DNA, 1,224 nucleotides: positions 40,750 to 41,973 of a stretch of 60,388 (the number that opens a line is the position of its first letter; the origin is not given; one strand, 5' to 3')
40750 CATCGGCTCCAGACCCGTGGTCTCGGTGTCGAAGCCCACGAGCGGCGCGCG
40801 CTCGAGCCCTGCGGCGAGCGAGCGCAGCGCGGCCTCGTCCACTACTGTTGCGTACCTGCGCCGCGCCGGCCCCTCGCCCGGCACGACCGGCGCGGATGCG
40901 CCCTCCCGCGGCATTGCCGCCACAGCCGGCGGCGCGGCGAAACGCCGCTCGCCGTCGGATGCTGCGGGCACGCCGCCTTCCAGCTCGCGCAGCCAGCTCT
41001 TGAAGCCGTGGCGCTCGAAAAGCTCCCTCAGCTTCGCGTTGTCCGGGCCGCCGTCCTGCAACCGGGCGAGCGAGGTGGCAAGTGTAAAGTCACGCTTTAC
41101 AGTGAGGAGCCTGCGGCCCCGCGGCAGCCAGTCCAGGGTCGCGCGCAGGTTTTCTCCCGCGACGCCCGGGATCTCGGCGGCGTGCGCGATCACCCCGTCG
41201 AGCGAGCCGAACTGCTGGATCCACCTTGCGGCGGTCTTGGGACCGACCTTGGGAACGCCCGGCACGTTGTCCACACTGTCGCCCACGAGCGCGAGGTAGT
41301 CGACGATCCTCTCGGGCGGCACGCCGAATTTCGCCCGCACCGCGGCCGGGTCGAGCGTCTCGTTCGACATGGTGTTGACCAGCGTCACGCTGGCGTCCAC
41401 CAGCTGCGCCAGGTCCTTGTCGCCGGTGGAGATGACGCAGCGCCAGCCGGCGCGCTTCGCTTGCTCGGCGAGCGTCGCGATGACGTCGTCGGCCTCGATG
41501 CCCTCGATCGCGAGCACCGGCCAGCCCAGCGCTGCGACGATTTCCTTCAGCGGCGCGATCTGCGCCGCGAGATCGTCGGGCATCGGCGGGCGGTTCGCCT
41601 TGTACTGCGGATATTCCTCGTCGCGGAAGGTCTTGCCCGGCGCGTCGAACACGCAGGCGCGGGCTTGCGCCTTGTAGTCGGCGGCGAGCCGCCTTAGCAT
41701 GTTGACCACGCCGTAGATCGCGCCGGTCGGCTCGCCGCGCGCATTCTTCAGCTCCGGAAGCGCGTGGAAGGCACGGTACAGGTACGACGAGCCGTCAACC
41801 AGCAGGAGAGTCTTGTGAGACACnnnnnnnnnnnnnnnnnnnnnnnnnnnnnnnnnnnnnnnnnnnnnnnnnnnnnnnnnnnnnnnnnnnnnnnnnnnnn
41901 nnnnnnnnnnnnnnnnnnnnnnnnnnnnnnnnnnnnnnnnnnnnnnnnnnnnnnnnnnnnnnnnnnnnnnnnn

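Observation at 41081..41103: Palindrome copy embedded in-frame in polA and spelled with rare A/T-ending codons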

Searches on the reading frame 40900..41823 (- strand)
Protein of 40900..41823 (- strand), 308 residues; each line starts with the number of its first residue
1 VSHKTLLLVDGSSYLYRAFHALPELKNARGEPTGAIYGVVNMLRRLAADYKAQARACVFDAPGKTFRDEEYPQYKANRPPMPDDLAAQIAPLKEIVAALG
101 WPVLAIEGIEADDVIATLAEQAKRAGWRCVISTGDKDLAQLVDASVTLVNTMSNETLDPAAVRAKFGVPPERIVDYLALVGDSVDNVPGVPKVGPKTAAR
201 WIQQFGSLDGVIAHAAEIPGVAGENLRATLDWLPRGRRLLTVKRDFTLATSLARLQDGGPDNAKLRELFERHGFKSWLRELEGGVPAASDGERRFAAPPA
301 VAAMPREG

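Call 78: search_solved_structures(query=window:40900-41823:-, max_evalue=1e-10, show_alignments=2)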
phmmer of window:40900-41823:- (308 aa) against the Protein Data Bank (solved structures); distinct sequences matched with E-value up to 1e-10: 10.
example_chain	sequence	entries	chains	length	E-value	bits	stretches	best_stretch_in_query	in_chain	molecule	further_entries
6vde_A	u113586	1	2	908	3.7e-54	187.4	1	4-270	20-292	DNA polymerase I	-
1bgx_T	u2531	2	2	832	2.8e-50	174.7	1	6-281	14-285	TAQ DNA POLYMERASE | PROTEIN (TAQ POLYMERASE)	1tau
1taq_A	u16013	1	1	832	2.8e-50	174.7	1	6-281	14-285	TAQ DNA POLYMERASE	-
9l56_A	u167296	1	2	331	5.4e-27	98.2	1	57-218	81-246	5'-3' exonuclease family protein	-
3zd8_A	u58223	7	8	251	2.7e-26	95.9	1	55-214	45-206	PROTEIN XNI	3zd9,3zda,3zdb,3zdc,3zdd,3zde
9l55_A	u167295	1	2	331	6.2e-26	94.7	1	57-218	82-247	5'-3' exonuclease family protein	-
6c33_A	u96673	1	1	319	1.2e-21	80.7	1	6-283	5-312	5'-3' exonuclease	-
6c36_A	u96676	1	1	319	4.5e-21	78.8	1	6-283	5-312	5'-3' exonuclease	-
6c35_A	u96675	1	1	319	4.6e-21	78.7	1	6-283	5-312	5'-3' exonuclease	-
6c34_A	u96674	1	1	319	4.6e-21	78.7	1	6-283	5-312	5'-3' exonuclease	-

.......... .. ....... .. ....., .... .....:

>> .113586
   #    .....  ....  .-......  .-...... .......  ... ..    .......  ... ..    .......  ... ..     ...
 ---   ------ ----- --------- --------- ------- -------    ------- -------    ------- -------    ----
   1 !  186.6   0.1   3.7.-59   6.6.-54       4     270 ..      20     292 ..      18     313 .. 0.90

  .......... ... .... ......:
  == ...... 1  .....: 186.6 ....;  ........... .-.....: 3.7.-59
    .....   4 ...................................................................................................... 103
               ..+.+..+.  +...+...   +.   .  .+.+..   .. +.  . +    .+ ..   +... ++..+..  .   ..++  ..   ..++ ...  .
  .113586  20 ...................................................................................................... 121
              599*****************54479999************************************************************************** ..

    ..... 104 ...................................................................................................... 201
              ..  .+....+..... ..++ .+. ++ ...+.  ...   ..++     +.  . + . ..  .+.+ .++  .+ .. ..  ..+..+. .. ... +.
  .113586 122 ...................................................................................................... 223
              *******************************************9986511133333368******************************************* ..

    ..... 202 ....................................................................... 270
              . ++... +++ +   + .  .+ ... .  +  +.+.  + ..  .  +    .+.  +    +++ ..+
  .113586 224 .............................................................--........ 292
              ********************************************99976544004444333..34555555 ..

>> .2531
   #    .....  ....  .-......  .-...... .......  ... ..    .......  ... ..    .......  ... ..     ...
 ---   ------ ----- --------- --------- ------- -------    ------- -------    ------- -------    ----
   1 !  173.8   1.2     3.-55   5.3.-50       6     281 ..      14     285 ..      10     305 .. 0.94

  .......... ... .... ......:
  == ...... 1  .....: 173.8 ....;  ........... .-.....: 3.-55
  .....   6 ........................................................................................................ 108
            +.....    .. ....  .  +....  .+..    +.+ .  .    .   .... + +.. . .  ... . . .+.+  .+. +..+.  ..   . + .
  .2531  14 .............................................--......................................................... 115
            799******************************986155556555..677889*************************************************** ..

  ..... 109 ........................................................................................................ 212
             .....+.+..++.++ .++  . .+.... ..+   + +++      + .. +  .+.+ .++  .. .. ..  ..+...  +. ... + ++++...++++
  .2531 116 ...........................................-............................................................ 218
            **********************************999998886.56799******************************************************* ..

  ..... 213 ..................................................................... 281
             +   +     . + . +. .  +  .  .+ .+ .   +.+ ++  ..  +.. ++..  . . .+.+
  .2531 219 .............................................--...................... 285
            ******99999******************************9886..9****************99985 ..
